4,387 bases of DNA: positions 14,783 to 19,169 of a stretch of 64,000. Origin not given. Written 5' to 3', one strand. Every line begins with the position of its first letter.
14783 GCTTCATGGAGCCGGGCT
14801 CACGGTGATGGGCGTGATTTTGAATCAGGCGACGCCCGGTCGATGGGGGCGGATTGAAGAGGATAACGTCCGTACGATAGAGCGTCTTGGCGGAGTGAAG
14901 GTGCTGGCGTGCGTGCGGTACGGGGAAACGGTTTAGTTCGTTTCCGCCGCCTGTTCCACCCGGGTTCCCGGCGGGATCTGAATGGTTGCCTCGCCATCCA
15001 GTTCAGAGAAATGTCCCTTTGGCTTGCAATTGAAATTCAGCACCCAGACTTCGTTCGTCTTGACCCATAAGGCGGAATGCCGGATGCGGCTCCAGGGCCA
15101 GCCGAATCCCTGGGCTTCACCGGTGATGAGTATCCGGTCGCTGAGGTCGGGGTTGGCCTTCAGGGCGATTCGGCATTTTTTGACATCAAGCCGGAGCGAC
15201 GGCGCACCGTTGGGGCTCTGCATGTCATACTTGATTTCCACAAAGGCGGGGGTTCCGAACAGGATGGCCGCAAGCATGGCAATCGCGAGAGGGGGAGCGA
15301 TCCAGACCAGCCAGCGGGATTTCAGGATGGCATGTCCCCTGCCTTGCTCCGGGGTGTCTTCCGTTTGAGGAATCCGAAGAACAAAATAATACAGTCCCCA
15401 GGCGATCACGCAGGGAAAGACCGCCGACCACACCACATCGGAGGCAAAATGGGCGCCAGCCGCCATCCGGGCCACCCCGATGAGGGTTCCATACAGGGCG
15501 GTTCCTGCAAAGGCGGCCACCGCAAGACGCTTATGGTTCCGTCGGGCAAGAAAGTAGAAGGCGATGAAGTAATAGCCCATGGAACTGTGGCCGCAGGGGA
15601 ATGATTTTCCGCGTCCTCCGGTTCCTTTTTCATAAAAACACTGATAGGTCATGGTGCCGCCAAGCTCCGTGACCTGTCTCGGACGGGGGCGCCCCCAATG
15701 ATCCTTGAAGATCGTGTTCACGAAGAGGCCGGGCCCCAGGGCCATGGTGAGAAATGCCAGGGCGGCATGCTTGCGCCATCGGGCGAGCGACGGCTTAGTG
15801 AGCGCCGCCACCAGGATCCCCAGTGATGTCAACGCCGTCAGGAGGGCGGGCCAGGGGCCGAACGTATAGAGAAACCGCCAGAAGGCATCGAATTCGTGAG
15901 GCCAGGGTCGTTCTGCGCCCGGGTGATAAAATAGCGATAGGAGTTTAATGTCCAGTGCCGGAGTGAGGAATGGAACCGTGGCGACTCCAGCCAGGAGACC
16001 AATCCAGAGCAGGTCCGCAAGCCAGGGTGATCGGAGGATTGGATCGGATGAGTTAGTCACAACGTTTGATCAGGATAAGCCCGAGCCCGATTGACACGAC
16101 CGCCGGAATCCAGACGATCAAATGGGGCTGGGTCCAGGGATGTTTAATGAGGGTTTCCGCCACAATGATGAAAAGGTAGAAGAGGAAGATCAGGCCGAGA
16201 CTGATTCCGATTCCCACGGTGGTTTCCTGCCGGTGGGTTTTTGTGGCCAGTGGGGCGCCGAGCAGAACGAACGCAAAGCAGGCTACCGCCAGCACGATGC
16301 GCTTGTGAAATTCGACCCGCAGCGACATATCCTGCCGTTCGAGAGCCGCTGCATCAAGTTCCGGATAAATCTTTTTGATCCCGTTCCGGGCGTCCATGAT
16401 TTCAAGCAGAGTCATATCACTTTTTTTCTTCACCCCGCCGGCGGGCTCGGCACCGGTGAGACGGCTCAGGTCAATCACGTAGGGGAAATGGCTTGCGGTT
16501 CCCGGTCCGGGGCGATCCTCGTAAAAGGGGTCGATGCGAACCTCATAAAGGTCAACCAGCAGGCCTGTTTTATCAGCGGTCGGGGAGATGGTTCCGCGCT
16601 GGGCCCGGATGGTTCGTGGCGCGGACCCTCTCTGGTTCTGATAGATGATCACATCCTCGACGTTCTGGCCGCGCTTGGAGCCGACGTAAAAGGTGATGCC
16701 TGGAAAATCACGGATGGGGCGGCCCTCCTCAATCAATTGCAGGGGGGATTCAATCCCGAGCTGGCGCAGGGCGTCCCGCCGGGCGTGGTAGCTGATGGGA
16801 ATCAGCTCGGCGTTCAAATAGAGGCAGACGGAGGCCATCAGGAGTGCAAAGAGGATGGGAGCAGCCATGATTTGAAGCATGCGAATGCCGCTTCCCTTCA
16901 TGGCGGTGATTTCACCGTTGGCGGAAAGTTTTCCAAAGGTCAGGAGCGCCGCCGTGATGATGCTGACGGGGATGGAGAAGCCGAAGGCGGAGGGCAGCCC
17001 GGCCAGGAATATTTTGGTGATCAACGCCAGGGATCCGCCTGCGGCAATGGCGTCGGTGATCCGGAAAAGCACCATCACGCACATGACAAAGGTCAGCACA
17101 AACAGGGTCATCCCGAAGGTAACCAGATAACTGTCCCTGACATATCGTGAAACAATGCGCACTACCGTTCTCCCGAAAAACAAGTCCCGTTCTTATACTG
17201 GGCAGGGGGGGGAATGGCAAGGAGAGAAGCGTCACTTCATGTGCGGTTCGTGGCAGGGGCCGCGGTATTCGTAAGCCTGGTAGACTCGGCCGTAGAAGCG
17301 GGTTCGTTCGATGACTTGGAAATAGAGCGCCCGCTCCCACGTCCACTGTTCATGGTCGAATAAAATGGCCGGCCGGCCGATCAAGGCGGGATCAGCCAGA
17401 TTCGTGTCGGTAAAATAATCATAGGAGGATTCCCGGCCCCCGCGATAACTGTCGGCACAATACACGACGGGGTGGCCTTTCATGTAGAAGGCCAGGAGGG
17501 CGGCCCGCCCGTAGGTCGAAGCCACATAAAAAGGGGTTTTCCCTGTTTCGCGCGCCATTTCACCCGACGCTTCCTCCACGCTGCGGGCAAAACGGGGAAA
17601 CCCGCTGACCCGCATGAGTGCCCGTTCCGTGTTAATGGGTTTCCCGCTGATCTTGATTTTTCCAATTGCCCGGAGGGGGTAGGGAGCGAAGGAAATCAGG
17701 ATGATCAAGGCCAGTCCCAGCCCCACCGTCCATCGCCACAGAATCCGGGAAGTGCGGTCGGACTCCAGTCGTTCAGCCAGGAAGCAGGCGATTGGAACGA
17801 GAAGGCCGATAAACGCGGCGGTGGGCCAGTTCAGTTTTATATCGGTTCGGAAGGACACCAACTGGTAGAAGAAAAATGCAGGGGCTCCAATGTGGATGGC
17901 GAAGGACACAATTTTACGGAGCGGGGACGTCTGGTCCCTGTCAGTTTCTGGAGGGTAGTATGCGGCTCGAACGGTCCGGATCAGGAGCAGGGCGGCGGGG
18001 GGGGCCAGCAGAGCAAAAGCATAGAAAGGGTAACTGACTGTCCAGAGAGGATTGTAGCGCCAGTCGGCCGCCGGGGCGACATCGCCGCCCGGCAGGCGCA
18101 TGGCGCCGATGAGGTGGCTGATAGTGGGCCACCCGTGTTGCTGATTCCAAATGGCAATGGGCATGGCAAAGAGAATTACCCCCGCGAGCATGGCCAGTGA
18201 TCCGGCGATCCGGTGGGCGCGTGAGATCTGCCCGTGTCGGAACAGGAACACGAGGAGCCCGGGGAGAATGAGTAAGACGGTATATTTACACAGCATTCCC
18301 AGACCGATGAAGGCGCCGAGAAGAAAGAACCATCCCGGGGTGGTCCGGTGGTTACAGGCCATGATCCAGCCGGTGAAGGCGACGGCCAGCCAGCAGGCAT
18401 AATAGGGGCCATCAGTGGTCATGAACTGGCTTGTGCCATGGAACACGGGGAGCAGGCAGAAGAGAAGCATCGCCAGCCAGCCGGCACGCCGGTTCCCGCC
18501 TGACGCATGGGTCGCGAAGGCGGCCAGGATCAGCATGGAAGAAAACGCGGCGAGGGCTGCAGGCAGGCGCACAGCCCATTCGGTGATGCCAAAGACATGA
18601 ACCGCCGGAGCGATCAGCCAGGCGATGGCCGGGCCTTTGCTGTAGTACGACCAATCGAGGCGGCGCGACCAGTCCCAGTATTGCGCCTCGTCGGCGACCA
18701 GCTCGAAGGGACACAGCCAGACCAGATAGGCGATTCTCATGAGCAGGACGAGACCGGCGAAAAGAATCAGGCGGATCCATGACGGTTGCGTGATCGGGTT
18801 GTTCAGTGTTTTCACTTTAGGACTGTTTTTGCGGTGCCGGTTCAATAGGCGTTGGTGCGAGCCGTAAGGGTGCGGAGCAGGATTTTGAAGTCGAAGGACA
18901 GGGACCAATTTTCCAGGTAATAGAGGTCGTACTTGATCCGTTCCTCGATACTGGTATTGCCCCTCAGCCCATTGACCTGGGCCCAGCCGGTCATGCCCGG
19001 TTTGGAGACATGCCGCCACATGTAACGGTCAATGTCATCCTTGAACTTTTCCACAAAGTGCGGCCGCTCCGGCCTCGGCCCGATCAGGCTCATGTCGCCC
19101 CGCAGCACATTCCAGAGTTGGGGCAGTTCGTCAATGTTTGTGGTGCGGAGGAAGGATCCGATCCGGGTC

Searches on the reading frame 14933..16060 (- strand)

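Call 50: search_protein_families(library=pfam, proteins=[window:14933-16060:-], max_evalue=0.00001)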
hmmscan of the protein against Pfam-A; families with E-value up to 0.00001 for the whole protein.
window:14933-16060:- (375 aa): 1 family
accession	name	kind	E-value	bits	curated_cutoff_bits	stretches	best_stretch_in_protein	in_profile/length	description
PF01569.27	PAP2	-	2.3e-23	82.8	27.2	1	103-228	6-126/130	PAP2 superfamily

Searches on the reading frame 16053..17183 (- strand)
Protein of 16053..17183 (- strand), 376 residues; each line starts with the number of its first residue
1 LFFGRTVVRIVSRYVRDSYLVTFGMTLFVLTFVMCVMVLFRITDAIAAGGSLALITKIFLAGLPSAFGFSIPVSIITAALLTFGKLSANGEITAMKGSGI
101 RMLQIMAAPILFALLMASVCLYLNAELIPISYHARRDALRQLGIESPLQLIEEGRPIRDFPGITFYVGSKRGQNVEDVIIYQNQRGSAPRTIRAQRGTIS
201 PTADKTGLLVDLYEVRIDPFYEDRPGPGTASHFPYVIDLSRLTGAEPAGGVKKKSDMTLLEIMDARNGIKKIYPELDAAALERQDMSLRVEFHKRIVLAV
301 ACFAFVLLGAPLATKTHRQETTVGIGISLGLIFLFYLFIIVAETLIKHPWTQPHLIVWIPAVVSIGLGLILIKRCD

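Call 50: search_protein_families(library=pfam, proteins=[window:16053-17183:-], max_evalue=0.00001)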
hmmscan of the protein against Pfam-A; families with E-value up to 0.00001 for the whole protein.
window:16053-17183:- (376 aa): 1 family
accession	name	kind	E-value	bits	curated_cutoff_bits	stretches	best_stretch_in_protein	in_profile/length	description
PF03739.19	LptF_LptG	-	1.7e-64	218.6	27.9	1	13-374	1-353/353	Lipopolysaccharide export system permease LptF/LptG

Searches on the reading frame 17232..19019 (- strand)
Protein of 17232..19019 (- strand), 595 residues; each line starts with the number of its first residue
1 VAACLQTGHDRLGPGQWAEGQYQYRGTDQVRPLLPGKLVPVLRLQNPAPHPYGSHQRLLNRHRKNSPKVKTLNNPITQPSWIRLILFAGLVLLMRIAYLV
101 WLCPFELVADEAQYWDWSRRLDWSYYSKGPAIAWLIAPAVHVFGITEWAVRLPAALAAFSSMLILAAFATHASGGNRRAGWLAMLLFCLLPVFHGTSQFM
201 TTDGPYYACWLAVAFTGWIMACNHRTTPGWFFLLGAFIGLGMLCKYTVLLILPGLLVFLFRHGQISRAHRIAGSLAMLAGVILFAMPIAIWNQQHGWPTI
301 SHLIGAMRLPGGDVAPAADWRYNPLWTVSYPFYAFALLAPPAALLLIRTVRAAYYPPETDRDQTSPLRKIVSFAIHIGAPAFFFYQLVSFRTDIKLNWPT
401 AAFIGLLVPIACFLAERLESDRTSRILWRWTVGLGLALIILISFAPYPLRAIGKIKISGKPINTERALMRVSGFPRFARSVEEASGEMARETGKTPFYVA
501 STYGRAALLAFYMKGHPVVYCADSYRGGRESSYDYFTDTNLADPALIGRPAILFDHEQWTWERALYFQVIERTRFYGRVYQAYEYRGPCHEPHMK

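Call 50: search_protein_families(library=pfam, proteins=[window:17232-19019:-], max_evalue=0.00001)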
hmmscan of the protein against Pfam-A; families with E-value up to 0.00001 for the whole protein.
window:17232-19019:- (595 aa): 2 families
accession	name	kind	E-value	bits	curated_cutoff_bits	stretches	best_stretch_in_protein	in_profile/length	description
PF13231.12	PMT_2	-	9.5e-20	71.8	26.1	1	128-291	2-160/160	Dolichyl-phosphate-mannose-protein mannosyltransferase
PF02366.24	PMT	-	2.1e-07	31.2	22.7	1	127-261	61-199/245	Dolichyl-phosphate-mannose-protein mannosyltransferase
